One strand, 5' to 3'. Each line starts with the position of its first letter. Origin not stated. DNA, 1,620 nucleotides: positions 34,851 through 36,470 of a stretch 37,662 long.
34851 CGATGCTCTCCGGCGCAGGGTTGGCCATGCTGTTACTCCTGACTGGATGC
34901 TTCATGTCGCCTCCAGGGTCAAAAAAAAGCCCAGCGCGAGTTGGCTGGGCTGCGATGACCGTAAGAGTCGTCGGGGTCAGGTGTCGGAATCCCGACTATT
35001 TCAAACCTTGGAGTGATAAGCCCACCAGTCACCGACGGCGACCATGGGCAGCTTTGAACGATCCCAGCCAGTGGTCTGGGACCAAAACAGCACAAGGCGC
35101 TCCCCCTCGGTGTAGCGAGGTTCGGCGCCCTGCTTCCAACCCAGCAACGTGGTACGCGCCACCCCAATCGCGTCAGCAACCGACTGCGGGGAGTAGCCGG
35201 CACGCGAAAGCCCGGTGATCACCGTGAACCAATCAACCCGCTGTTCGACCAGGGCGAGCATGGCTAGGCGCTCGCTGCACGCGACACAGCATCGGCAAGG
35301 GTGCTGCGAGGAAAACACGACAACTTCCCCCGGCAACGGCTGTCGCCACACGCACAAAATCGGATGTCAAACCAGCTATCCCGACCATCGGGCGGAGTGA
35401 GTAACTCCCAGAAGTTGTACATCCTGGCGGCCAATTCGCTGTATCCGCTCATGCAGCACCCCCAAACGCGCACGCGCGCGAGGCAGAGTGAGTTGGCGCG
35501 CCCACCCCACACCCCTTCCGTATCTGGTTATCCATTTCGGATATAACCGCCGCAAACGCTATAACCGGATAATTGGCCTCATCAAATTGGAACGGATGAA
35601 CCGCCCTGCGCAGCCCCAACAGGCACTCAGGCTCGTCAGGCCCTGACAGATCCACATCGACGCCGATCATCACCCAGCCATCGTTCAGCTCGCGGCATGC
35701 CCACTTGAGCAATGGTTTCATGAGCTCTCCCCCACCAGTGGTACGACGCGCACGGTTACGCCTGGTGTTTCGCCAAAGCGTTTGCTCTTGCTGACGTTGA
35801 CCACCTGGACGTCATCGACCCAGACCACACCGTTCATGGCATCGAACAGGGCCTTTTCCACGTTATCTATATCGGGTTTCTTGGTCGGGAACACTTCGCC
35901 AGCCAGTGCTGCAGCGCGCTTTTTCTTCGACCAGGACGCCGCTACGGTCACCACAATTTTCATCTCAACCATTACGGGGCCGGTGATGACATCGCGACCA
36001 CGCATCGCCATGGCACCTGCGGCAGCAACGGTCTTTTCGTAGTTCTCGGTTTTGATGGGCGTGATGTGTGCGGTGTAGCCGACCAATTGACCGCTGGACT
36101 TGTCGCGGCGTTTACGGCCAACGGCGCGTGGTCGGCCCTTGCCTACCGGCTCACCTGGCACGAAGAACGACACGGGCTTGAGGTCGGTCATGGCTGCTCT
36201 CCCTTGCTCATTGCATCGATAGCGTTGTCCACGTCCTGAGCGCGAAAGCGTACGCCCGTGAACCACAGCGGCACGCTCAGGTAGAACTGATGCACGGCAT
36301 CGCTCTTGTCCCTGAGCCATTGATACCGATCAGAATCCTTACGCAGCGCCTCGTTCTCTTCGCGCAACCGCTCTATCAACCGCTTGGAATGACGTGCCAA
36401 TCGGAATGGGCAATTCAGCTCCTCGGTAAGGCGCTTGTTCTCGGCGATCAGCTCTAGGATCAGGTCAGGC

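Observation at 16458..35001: Five co-oriented copies of a 20-nt hairpin element precede every late-gene block in a phage with no RNA polymerase gene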

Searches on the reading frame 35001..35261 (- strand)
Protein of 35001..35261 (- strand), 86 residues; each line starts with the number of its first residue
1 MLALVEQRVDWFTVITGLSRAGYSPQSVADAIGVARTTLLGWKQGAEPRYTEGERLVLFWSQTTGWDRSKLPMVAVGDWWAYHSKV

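Call 16: find_related_loci(query=window:35004-35261:-, collection=genome_contigs, flank=10000)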
Query window:35004-35261:- (86 aa) in genome_contigs; peptide patterns used: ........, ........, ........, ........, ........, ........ (x = any residue, [..] = any of these).
600 stretches matched a pattern (row limit reached: there are more); 10 encode a relative of the query (tblastn E <= 1e-3); 10 distinct loci.
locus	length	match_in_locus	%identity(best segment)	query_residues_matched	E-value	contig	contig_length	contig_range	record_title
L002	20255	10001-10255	94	1-85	4e-51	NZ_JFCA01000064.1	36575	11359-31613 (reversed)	Pseudomonas sp. CHM02 contig00064, whole genome shotgun sequence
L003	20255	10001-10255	89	1-85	3e-48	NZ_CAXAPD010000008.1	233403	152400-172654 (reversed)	Pseudomonas sp. RL_5y_Pfl2_73 isolate PseudoSSchier:73 RL_5y_Pfl2_73_NODE_8_length_233403_cov_22.474001, whole genome sh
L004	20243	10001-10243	88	5-85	2e-45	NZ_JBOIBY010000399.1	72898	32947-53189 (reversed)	MAG: Pseudomonas sp. isolate TC-B2_maxbin2.bin.2 k127_430069, whole genome shotgun sequence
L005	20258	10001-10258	78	1-86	1e-42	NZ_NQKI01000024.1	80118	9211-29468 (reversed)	Pseudomonas lundensis strain L1802 Pseudomonas_lundensis_L1802_Contig24, whole genome shotgun sequence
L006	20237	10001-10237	77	7-85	4e-40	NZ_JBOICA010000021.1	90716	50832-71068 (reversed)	MAG: Pseudomonas sp. isolate SD8063_metabat2.bin.10 NODE_28_length_90716_cov_5.324443, whole genome shotgun sequence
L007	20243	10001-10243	57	5-85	2e-31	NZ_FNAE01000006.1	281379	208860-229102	Ectopseudomonas alcaliphila strain JCM 10630, whole genome shotgun sequence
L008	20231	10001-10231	65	7-85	3e-29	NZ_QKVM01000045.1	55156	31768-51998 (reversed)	Pseudomonas sichuanensis strain WCHPs060039 45, whole genome shotgun sequence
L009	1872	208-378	42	6-60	2e-7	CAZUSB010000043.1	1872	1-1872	MAG TPA_asm: uncultured Candidatus Saccharibacteria bacterium isolate binchicken_co157_483 genome assembly, contig: NODE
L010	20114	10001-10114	47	24-60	2e-5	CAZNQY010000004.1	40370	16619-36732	MAG TPA_asm: uncultured Candidatus Saccharimonas sp. isolate binchicken_co269_234 genome assembly, contig: NODE_807_leng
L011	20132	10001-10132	43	21-63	4e-5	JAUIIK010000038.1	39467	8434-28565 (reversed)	MAG: Chloroflexia bacterium isolate Co_bin.259 NODE_6505_length_39467_cov_1.187494, whole genome shotgun sequence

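Call 19: search_protein_families(library=pfam, proteins=[window:35001-35261:-], max_evalue=0.1)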
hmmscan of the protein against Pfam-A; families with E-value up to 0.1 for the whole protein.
window:35001-35261:- (86 aa): 4 families
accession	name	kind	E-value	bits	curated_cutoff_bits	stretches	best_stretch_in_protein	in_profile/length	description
PF18579.7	Raf1_HTH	-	0.022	14.9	27.3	1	9-36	17-44/61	Rubisco accumulation factor 1 helix turn helix domain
PF06056.18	Terminase_5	-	0.071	13.5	20.3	0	22-45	13-36/58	Putative ATPase subunit of terminase (gpP-like)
PF13384.12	HTH_23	-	0.075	13.3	24.6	0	18-44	13-39/50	Homeodomain-like domain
PF01381.28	HTH_3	-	0.078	13.5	23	0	21-49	8-37/55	Helix-turn-helix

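Call 20: search_dna_similar(query=window:35004-35261:-, collection=phages, mode=protein, max_rows=40, max_evalue=0.001)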
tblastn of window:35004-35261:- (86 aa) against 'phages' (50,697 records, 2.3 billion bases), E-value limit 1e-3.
Records with a match: 3; places in all: 3; records where one place covers at least 80% of the query: 0.
Best place of each record, by identity: <60% 3.
By first word of the organism name: Yersinia 3.
By host as written in the record: Yersinia enterocolitica JL2002-6 1; Yersinia enterocolitica JL2004-21 1; Yersinia enterocolitica LN1996-YE105.5R 1.
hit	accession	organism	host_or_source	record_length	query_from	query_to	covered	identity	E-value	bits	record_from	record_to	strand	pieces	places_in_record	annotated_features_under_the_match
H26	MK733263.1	Yersinia phage YeP5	Yersinia enterocolitica JL2002-6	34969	8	72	76%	46.2%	6e-14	71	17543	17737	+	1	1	hypothetical protein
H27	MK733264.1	Yersinia phage YeP6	Yersinia enterocolitica JL2004-21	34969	8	72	76%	46.2%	6e-14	71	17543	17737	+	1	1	hypothetical protein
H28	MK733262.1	Yersinia phage YeP4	Yersinia enterocolitica LN1996-YE105.5R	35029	8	72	76%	46.2%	6e-14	71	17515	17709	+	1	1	hypothetical protein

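Call 21: find_homologous_proteins(query=window:35004-35261:-)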
Query window:35004-35261:- (86 aa): 80 proteins with E <= 0.001 among 81 candidates.
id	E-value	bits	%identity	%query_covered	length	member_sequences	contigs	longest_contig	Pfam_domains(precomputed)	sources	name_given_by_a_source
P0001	6.6e-47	175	92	99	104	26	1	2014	-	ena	-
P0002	1.0e-44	168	91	99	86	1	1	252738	-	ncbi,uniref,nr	ncbi:hypothetical protein KTQ74_07870 [Pseudomonas chlororaphis]|uniref:hypothetical protein n=1 Tax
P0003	3.2e-44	166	89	99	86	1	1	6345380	-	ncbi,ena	ncbi:hypothetical protein QQ999_16005 [Pseudomonas fluorescens]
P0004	2.4e-43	164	88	99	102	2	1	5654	-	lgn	-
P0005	4.2e-42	160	85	99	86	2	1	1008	-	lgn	-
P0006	1.1e-41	158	85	98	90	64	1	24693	-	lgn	-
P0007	7.7e-41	156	81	100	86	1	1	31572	-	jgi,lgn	jgi:hypothetical protein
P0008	1.1e-40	155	86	93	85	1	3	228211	-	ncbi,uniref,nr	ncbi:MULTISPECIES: hypothetical protein [Pseudomonas syringae group]|uniref:hypothetical protein n=1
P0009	2.0e-40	154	84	99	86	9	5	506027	-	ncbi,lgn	-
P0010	1.7e-39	151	84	93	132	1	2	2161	-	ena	-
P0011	4.4e-39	150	79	100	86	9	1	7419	-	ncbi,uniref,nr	ncbi:hypothetical protein [Pseudomonas sp.]|uniref:hypothetical protein n=1 Tax=Pseudomonas sp. TaxI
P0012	5.6e-39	150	80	99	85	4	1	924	-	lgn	-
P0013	6.4e-39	150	78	99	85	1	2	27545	-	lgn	-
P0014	1.2e-38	149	82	92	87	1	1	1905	-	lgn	-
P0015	1.6e-38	148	77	100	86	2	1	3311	-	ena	-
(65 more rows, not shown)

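Call 25: search_solved_structures(query=A1, max_evalue=10)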
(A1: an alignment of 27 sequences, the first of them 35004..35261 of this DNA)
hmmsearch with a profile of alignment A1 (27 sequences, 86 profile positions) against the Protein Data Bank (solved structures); distinct sequences matched with E-value up to 10: 6.
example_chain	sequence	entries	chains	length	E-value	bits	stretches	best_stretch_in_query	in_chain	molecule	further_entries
2elh_A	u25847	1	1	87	0.033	17.4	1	20-44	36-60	CG11849-PA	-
2x48_A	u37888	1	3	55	0.28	14.5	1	8-36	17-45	CAG38821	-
4j7g_A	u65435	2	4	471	0.68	13.2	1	34-72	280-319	EvaA 2,3-dehydratase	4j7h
2kcw_A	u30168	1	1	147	0.78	13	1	49-67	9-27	Uncharacterized acetyltransferase yjaB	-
2m8e_A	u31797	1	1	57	1.2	12.5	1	5-39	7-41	SLEEPING BEAUTY TRANSPOSASE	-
9iaq_A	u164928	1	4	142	1.8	11.9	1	25-46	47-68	HTH cro/C1-type domain-containing protein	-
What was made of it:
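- Tried and rejected: Only marginal HTH hits, E of 0.03 or worse (call 25).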

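Call 26: find_related_loci(query=A1, collection=viral_contigs, flank=10000)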
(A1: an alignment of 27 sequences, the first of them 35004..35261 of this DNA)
Query A1 (86 aa) in viral_contigs; peptide patterns used: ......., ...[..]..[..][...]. (x = any residue, [..] = any of these).
96 stretches matched a pattern; 87 encode a relative of the query (tblastn E <= 1e-3); the best 80 are kept; 80 distinct loci.
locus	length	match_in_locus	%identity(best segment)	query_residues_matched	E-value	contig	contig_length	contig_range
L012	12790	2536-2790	98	1-85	9e-53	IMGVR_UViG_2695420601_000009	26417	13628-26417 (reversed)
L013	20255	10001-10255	94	1-85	3e-50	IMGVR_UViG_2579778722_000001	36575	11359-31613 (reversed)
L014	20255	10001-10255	89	1-85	8e-48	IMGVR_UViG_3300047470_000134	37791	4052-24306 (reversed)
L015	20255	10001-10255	89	1-85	8e-48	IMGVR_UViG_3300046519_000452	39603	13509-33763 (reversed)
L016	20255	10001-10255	91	1-85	8e-48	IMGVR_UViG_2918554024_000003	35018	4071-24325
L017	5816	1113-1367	89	1-85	2e-47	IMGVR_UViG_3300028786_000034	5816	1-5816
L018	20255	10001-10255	89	1-85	2e-47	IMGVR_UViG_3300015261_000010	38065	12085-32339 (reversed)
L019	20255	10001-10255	89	1-85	2e-47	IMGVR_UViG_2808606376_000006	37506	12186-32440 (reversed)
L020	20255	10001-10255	88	1-85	5e-47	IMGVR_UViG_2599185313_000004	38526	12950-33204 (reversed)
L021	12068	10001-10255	89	1-85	4e-47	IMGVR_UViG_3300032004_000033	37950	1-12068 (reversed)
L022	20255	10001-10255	88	1-85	5e-47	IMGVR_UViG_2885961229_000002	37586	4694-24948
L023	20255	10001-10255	89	1-85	4e-47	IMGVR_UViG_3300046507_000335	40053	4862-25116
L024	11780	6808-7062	89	1-85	4e-47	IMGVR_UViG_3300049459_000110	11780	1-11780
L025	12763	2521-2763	88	5-85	2e-45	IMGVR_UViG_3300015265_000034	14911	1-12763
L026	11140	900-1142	88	5-85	5e-45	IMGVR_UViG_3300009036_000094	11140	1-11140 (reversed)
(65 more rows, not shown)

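Call 31: predict_structure(alignment_id=A1)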
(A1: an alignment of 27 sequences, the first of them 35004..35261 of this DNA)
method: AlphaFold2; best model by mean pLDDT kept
length: 86 residues; sequences in the alignment: 27
mean_pLDDT: 85.8   pTM: 0.74
mean pLDDT of the five models: 85.8, 85.0, 84.0, 83.8, 81.3
residues with pLDDT >= 90: 56; 70-90: 16; 50-70: 9; < 50: 5
segments of 3 or more residues with pLDDT < 50: 1-3
pLDDT, mean of each block of 10 residues (from residue 1): 67 93 96 96 90 95 91 78 53
secondary structure, 60 per line:
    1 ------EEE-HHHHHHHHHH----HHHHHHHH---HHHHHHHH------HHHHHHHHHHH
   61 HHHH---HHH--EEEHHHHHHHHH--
elements in order: E7-9 H11-20 H25-32 H36-43 H50-64 E73-75 H76-84

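Call 34: fold_search(model_id=the predicted structure, library=pdb)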
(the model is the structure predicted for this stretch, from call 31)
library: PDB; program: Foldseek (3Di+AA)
matches with E <= 10: 436; with E <= 0.001: 0
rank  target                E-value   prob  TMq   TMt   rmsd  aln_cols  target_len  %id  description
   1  8ezt_B                5.6e-02  1.00  0.55  0.66   1.3        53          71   19  Crystal structure of HipB(Lp) from Legionella pneumophila (released 2023-09-27)
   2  2b5a_A                5.9e-02  0.99  0.50  0.55   6.2        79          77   10  C.BclI, Control Element of the BclI Restriction-Modification System (released 2006-01-03)
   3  2b5a_B                7.6e-02  1.00  0.53  0.60   3.2        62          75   14  C.BclI, Control Element of the BclI Restriction-Modification System (released 2006-01-03)
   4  2b5a_C                7.6e-02  1.00  0.53  0.59   3.2        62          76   14  C.BclI, Control Element of the BclI Restriction-Modification System (released 2006-01-03)
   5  3rzz                  9.2e-02  0.97  0.44  0.11   4.0        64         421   17  Structure of Hydroxyethylphoshphonate Dioxygenase Y98F Mutant (released 2011-07-20)
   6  2ef8_B                1.0e-01  0.98  0.55  0.57   5.4        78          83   17  Crystal structure of C.EcoT38IS (released 2008-02-26)
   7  8ezt_A                1.2e-01  1.00  0.54  0.66   1.4        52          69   19  Crystal structure of HipB(Lp) from Legionella pneumophila (released 2023-09-27)
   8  3vk0_A                1.2e-01  0.97  0.54  0.52   6.6        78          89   13  Crystal Structure of hypothetical transcription factor NHTF from Neisseria (released 2012-03-14)
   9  5tn0_MODEL_1_A        1.3e-01  0.99  0.51  0.62   4.6        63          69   17  Solution Structure of the N-terminal DNA-binding domain of the master biofilm-regulator SinR from Bacillus sub (released 2017-10-25)
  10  3gbf                  1.3e-01  0.96  0.44  0.11   3.4        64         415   16  Phpd with cadmium complexed with hydroethylphosphonate (HEP) (released 2009-06-09)
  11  6jq1_A                1.4e-01  0.98  0.53  0.37   5.9        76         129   17  Crystal Structure of DdrO from Deinococcus geothermalis (released 2019-08-28)
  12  3g7d                  1.4e-01  0.96  0.44  0.11   3.3        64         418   16  Native PhpD with Cadmium Atoms (released 2009-06-09)
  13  7t5u                  1.5e-01  0.99  0.52  0.66   4.8        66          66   14  Structure of E. coli MS115-1 CapH N-terminal domain (released 2022-09-14)
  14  3f51_D                1.5e-01  0.97  0.52  0.48   6.0        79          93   14  Crystal Structure of the clp gene regulator ClgR from Corynebacterium glutamicum (released 2008-11-18)
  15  8q86_E                1.6e-01  0.98  0.49  0.21   2.4        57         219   21  Trimer of the dimeric SaPI2 Stl transcriptional regulator (released 2025-03-05)
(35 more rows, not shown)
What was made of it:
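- Closest known: Restriction-modification controller. Same: These are among the best structural matches: C.BclI, C.EcoT38IS, C.AhdI, C.Esp1396I and C.Kpn2I (call 34).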

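Call 35: search_protein_representatives(alignment_id=A1)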
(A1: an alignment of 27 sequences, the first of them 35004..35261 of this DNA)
Query: 27 sequences, 86 profile positions. Proteins with E-value up to 0.001 (for the whole library): 1052; up to 1e-10: 294; up to 1e-30: 5. The best 150 are listed.
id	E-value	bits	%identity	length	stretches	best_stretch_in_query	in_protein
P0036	1.6e-40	153.1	-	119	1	6-86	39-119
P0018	3.8e-40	151.8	-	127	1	4-86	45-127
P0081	1.0e-35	137.7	-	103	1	3-85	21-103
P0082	7.0e-31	122.2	-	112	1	5-83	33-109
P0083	7.2e-31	122.1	-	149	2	4-76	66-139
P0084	1.4e-24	102.0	-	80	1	1-79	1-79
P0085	2.6e-24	101.1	-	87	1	6-85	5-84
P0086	2.7e-24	101.1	-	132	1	4-82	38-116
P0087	9.1e-23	96.2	-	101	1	3-74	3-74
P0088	9.9e-23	96.1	-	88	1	5-80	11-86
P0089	2.2e-22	94.9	-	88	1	5-75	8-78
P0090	2.9e-22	94.6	-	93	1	5-83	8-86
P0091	6.4e-22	93.4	-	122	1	7-81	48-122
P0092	7.7e-22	93.2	-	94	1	4-75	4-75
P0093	2.8e-21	91.4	-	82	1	6-83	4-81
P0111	4.9e-19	84.2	-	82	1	1-81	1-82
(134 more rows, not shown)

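Call 72: search_protein_families(library=ncbifam, proteins=[window:35001-35261:-], max_evalue=0.1)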
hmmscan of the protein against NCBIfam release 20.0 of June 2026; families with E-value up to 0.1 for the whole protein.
window:35001-35261:- (86 aa): 0 families

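Call 74: find_encoding_contigs(protein=P0088, flank=8000, max_places=3)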
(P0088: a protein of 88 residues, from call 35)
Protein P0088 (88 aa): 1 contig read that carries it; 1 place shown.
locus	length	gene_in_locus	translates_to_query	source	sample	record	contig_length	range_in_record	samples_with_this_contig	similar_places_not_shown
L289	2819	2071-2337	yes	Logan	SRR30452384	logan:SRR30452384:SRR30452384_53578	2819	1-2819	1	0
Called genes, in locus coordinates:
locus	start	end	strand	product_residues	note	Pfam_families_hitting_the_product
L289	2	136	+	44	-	?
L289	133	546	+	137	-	-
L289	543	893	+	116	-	-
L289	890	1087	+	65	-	-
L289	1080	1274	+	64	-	-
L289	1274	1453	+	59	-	-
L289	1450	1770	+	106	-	-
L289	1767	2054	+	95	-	-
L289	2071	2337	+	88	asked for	-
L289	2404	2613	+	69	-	-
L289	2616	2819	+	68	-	?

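Call 75: find_encoding_contigs(protein=P0085, flank=10000, max_places=2)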
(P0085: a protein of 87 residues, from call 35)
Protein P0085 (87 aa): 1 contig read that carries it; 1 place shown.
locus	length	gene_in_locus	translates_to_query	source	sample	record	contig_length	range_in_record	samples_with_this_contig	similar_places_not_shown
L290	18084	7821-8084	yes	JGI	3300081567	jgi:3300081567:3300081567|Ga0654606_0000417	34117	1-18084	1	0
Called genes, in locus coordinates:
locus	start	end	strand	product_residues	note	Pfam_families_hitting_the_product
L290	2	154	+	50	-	?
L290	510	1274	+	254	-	PF07120:DUF1376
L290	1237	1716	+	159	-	-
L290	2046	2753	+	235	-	-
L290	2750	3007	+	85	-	-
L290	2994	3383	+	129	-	-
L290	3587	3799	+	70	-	-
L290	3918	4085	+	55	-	-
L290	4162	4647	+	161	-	PF05838:Glyco_hydro_108, PF09374:PG_binding_3 (weak)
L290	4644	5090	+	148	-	PF11351:GTA_holin_3TM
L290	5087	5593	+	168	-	-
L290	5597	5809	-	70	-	-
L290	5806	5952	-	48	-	-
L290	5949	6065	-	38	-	-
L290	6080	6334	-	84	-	-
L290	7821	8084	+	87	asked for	-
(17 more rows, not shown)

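Call 76: find_encoding_contigs(protein=P0093, flank=10000, max_places=2)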
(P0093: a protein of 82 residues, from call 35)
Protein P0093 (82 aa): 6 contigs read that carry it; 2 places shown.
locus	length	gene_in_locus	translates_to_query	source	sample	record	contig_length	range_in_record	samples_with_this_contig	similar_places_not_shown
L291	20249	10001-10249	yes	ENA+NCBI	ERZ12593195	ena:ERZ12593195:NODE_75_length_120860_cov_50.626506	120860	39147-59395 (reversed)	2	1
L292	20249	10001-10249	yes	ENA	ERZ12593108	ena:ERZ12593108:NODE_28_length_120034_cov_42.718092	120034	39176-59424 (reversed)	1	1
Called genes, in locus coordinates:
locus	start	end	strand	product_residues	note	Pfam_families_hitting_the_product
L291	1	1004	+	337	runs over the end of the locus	PF24624:Int_N (weak), PF00589:Phage_integrase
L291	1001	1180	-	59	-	-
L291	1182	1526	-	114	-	-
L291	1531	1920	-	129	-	PF14354:Lar_restr_allev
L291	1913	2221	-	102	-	-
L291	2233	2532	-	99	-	PF02599:CsrA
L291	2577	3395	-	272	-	PF10065:DUF2303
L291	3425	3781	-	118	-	PF27127:YfdP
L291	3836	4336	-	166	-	PF05565:Sipho_Gp157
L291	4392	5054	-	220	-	-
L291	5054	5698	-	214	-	PF13479:AAA_24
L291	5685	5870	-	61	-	-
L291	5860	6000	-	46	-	-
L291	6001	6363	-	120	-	-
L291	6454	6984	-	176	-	PF00565:SNase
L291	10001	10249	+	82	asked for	-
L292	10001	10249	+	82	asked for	-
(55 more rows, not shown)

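Call 77: find_encoding_contigs(protein=P0111, flank=10000, max_places=2)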
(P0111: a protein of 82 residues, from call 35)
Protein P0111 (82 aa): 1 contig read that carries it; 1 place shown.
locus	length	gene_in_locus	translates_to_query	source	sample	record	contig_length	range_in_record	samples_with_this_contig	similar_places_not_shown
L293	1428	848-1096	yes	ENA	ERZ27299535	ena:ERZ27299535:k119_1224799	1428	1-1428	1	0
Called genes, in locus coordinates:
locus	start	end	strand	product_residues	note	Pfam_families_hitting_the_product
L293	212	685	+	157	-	-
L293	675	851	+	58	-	-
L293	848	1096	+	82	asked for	-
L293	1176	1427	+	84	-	?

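Call 83: fold_search(model_id=the predicted structure, library=viral)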
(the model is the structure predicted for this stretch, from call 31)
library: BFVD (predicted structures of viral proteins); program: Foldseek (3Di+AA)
matches with E <= 10: 1289; with E <= 0.001: 1
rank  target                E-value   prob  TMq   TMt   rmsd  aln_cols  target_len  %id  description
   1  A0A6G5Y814            7.4e-04  1.00  0.63  0.90   0.8        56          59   38  (no name in the UniProt tables at hand)
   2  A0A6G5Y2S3            1.4e-03  1.00  0.73  0.83   1.2        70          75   23  (no name in the UniProt tables at hand)
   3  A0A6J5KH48            6.0e-03  1.00  0.59  0.83   1.0        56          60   23  HTH_XRE domain containing protein [uncultured Caudovirales phage]
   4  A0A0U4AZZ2            9.9e-03  1.00  0.55  0.68   1.4        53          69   23  (no name in the UniProt tables at hand)
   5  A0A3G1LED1            1.3e-02  1.00  0.53  0.49   3.7        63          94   17  (no name in the UniProt tables at hand)
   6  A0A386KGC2            1.3e-02  1.00  0.52  0.32   9.3        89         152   19  Immunity repressor [Mycobacterium phage Paito]
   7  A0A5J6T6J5            1.4e-02  1.00  0.54  0.50   7.2        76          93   20  (no name in the UniProt tables at hand)
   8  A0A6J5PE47            1.5e-02  1.00  0.65  0.48   4.8        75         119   21  HTH_XRE domain containing protein [uncultured Caudovirales phage]
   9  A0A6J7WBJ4            1.6e-02  1.00  0.58  0.44   2.3        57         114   23  Uncharacterized protein [uncultured Caudovirales phage]
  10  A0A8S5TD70            1.7e-02  1.00  0.59  0.69   5.5        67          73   21  Antitoxin [Podoviridae sp. ctlMy11]
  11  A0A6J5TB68            1.8e-02  1.00  0.56  0.68   1.4        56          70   21  Uncharacterized protein [uncultured Caudovirales phage]
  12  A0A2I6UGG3            1.9e-02  1.00  0.57  0.23   2.5        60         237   25  DNA-binding HTH domain-containing protein [Salinibacter phage M8CR30-4]
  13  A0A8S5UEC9            1.9e-02  1.00  0.54  0.37   4.9        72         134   22  Helix-turn-helix domain protein [Siphoviridae sp. ctdj515]
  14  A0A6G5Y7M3            2.1e-02  1.00  0.62  0.80   4.5        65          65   18  (no name in the UniProt tables at hand)
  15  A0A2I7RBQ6            2.1e-02  1.00  0.53  0.67   5.1        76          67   16  (no name in the UniProt tables at hand)
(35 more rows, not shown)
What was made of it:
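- On Lambdoid Q antitermination (Q, pR', tR'): The fold is XRE HTH (calls 19, 34, 83).
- Its best matches are small dimeric regulators, including restriction-modification controller proteins that activate from sites at the -35 region (calls 31, 34, 83).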

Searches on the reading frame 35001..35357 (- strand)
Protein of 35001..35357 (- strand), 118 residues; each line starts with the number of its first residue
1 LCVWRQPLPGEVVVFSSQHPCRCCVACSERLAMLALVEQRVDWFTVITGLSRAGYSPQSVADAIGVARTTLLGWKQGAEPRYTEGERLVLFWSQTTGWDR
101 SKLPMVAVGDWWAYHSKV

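Call 10: search_protein_families(library=phrogs, proteins=[window:35001-35357:-])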
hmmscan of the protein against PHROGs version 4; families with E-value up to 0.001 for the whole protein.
window:35001-35357:- (118 aa): 2 families
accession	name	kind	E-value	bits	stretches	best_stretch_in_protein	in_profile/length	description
phrog_16553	-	transcription regulation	2.2e-18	67.2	1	37-115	5-83/92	transcriptional repressor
phrog_17493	-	unknown function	4.7e-15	56.8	1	39-104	36-100/139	-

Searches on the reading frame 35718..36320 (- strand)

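Call 10: search_protein_families(library=phrogs, proteins=[window:35718-36320:-])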
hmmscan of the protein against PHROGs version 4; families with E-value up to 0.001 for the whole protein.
window:35718-36320:- (200 aa): 4 families
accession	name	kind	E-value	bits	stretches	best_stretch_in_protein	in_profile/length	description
phrog_140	-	DNA, RNA and nucleotide metabolism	4.3e-42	145.2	1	37-196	26-169/219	RusA-like Holliday junction resolvase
phrog_3055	-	DNA, RNA and nucleotide metabolism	1.9e-09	38.3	1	50-193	67-209/233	RusA-like Holliday junction resolvase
phrog_34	-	DNA, RNA and nucleotide metabolism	1e-06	29.6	1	142-192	135-191/259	RusA-like Holliday junction resolvase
phrog_1532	-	unknown function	1.3e-05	25.9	1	148-176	23-52/80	-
